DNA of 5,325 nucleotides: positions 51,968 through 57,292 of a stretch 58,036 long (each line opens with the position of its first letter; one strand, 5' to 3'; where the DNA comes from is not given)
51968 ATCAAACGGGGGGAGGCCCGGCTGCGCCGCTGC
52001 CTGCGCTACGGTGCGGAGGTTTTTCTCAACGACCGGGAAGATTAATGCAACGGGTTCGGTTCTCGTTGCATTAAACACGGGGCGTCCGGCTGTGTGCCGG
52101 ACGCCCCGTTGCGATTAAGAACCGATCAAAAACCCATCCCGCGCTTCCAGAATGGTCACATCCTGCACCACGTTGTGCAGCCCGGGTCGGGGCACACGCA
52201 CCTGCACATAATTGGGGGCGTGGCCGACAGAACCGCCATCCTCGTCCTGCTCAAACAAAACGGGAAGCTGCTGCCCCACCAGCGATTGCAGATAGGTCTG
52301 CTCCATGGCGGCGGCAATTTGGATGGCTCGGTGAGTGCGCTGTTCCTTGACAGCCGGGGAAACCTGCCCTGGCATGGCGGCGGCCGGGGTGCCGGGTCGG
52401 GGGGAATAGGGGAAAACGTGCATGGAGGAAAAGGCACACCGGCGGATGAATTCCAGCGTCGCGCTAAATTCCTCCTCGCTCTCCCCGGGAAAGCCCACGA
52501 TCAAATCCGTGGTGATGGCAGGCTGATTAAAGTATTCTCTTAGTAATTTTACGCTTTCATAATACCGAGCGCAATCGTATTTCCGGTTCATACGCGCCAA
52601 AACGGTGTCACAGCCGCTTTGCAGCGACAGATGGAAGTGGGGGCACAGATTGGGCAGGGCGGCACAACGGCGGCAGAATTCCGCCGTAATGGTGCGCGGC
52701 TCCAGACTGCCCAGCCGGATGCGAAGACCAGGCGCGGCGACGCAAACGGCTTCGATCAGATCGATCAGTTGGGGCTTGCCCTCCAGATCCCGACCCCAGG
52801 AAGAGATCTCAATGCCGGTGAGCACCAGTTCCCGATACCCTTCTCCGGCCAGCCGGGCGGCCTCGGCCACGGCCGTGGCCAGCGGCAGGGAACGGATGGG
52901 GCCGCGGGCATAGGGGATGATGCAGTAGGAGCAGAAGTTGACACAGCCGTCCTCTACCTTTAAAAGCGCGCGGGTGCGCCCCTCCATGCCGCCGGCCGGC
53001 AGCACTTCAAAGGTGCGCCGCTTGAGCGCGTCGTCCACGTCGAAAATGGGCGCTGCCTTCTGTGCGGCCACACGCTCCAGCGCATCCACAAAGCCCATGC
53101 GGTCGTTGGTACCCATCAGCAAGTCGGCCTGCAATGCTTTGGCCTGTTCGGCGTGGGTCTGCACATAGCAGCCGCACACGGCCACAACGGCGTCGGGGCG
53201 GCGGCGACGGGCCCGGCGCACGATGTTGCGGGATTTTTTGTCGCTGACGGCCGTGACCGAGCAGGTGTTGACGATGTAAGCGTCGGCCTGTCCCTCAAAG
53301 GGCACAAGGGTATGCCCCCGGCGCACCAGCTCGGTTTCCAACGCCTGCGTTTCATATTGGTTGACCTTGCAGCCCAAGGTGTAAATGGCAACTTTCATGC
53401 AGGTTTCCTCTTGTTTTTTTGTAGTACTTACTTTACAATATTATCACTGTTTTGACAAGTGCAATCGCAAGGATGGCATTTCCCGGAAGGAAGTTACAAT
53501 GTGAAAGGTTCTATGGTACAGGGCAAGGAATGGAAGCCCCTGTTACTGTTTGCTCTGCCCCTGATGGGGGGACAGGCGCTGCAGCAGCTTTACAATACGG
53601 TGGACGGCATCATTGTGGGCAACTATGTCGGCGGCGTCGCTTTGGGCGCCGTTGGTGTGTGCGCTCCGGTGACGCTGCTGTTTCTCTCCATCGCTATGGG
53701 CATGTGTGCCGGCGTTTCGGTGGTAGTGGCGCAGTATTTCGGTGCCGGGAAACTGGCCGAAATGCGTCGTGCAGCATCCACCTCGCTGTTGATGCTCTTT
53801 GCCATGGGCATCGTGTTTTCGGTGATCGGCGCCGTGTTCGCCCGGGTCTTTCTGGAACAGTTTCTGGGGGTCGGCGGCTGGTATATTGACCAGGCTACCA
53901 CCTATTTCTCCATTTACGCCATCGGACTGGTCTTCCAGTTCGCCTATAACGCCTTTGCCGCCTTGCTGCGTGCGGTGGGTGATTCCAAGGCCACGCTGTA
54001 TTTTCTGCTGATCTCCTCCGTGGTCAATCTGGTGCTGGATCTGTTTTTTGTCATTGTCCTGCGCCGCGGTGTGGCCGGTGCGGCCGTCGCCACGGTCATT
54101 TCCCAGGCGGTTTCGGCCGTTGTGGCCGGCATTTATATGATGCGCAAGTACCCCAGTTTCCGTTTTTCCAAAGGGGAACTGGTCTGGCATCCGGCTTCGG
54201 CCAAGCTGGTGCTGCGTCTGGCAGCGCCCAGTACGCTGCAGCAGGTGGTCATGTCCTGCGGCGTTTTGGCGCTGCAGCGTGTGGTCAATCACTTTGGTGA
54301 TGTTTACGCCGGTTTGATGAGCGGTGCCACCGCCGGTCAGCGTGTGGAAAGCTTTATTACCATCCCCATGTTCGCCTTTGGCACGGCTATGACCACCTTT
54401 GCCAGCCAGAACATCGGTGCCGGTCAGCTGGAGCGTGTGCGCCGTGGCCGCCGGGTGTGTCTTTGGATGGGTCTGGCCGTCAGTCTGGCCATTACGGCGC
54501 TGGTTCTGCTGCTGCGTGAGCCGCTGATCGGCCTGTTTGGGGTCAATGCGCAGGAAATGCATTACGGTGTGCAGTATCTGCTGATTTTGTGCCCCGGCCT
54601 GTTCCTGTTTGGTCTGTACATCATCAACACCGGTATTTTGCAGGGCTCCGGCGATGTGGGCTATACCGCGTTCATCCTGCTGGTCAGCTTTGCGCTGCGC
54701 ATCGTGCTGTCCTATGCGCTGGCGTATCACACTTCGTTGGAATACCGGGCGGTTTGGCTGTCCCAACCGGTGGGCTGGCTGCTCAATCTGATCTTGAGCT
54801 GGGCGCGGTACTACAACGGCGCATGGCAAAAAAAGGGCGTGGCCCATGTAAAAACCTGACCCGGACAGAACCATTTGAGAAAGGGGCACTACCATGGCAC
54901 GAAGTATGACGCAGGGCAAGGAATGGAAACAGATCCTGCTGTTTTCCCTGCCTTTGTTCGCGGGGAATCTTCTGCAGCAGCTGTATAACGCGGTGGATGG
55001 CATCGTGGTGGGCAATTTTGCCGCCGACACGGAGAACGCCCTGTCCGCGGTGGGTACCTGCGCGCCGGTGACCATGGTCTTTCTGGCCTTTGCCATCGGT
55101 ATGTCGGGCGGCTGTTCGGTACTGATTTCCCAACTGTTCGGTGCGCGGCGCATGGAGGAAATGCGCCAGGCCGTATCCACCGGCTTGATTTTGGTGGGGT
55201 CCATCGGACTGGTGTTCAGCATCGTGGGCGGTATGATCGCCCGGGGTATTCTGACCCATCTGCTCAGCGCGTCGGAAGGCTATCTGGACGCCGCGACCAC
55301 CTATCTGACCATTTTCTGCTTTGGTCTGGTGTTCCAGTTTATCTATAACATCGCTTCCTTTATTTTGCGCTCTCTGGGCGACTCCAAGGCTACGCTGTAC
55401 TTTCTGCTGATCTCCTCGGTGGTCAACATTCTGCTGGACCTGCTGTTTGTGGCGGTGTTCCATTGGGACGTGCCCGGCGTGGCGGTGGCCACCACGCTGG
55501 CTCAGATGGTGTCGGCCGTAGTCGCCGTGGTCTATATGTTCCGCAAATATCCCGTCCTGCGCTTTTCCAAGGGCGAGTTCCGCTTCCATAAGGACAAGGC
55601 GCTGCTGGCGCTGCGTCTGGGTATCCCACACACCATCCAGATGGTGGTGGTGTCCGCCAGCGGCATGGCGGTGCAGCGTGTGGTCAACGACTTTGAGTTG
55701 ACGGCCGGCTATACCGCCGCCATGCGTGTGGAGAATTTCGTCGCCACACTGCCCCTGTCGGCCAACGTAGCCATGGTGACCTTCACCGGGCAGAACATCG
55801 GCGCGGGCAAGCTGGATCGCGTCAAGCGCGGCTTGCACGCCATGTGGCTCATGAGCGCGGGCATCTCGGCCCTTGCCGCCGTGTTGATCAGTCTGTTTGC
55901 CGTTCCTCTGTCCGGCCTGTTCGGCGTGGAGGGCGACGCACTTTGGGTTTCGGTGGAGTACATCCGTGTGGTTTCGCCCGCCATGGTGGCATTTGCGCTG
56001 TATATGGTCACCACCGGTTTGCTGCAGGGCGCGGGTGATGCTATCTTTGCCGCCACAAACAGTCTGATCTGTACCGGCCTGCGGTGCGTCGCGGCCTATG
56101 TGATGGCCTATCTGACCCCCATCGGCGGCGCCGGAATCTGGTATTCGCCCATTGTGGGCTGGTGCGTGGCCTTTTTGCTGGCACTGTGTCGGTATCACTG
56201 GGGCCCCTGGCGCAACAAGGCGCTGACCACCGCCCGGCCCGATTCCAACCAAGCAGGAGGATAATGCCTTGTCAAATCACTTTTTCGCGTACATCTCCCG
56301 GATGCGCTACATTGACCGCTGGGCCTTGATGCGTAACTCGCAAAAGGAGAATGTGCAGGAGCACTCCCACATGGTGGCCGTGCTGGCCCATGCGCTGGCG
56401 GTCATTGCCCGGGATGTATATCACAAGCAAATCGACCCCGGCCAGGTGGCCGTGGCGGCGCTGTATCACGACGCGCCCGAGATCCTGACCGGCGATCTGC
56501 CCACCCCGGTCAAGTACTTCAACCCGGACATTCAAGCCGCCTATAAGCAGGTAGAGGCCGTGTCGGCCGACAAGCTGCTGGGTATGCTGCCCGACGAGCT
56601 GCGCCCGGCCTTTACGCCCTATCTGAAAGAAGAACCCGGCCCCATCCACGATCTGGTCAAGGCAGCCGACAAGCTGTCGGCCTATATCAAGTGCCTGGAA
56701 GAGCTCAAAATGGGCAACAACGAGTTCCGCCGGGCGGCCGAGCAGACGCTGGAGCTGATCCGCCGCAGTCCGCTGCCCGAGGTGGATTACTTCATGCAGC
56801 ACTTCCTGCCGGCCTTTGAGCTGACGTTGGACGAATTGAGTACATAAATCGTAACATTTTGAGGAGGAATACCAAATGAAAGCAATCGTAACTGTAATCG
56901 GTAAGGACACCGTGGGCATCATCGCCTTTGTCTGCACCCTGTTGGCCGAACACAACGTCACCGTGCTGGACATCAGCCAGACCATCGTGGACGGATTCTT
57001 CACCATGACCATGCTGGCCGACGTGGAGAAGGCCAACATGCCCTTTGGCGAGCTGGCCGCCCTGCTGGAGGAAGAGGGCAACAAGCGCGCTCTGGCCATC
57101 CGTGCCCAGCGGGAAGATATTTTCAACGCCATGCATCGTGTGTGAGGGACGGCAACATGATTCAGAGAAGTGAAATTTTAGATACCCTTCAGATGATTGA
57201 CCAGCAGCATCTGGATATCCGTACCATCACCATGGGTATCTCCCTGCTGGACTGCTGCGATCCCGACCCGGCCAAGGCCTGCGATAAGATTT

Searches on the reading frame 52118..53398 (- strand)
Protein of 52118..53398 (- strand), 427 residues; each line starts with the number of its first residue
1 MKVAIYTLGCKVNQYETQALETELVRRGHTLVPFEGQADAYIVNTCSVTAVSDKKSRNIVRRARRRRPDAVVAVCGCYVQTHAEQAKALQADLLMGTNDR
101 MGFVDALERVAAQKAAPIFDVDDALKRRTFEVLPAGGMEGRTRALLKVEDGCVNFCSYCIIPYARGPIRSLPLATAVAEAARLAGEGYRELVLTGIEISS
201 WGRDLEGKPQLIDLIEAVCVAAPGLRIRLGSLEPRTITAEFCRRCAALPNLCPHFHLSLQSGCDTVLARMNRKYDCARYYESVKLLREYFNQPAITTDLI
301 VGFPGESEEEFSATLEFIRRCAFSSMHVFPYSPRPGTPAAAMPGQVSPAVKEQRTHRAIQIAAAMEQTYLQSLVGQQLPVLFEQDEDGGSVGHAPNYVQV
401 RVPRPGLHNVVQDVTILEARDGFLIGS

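Call 35: search_protein_families(library=pfam, proteins=[window:52118-53398:-], max_evalue=0.0001)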
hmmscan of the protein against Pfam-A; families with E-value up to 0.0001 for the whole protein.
window:52118-53398:- (427 aa): 2 families
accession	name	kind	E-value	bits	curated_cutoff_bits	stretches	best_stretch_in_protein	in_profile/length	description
PF00919.26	UPF0004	-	7.6e-24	84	27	1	2-95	1-97/98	Uncharacterized protein family UPF0004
PF04055.27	Radical_SAM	-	9.4e-24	84.9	29.5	1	150-318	5-166/166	Radical SAM superfamily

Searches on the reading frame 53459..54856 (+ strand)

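Call 35: search_protein_families(library=pfam, proteins=[window:53459-54856:+], max_evalue=0.0001)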
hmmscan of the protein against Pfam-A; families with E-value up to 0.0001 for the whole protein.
window:53459-54856:+ (466 aa): 3 families
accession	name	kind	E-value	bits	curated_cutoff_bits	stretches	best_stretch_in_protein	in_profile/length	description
PF01554.23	MatE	-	5.1e-56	189.3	24.9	2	34-194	1-159/161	MatE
PF03023.19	MurJ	-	4.6e-07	29.2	27.4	1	147-237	321-408/451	Lipid II flippase MurJ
PF01943.22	Polysacc_synt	-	3.1e-05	24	28.2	0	22-80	201-259/274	Polysaccharide biosynthesis protein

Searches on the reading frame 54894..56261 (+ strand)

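Call 35: search_protein_families(library=pfam, proteins=[window:54894-56261:+], max_evalue=0.0001)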
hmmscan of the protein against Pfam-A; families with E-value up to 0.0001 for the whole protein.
window:54894-56261:+ (456 aa): 1 family
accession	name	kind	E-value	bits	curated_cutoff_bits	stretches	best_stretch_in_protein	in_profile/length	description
PF01554.23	MatE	-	1e-51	175.3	24.9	2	20-183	1-160/161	MatE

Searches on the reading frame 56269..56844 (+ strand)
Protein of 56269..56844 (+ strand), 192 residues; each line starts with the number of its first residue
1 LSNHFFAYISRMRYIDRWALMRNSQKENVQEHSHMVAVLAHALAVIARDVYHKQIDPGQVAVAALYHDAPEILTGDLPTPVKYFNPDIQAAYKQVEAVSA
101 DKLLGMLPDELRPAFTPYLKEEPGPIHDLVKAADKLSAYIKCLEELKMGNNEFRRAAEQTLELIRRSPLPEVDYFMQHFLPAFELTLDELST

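Call 35: search_protein_families(library=pfam, proteins=[window:56269-56844:+], max_evalue=0.0001)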
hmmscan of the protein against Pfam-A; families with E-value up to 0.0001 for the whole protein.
window:56269-56844:+ (192 aa): 3 families
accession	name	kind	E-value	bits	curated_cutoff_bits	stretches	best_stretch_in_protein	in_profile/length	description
PF12917.13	YfbR-like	-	8e-78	260.7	25.9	1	4-183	1-182/182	5'-deoxynucleotidase YfbR-like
PF13023.12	HD_3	-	1e-13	52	22.5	1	10-154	2-143/165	HD domain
PF01966.28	HD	-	6.1e-07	30.2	22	1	30-101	2-72/116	HD domain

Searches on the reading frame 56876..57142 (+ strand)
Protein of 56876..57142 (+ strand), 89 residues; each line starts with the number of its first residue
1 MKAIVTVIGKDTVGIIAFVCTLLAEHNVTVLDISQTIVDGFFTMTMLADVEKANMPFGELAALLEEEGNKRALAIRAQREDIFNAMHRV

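Call 35: search_protein_families(library=pfam, proteins=[window:56876-57142:+], max_evalue=0.0001)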
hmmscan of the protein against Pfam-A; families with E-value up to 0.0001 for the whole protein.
window:56876-57142:+ (89 aa): 2 families
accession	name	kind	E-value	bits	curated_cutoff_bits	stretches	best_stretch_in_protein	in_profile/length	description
PF13740.12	ACT_6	-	2.3e-10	40.7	23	1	4-66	4-64/76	ACT domain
PF01842.31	ACT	-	9.1e-07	29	27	1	4-51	2-52/66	ACT domain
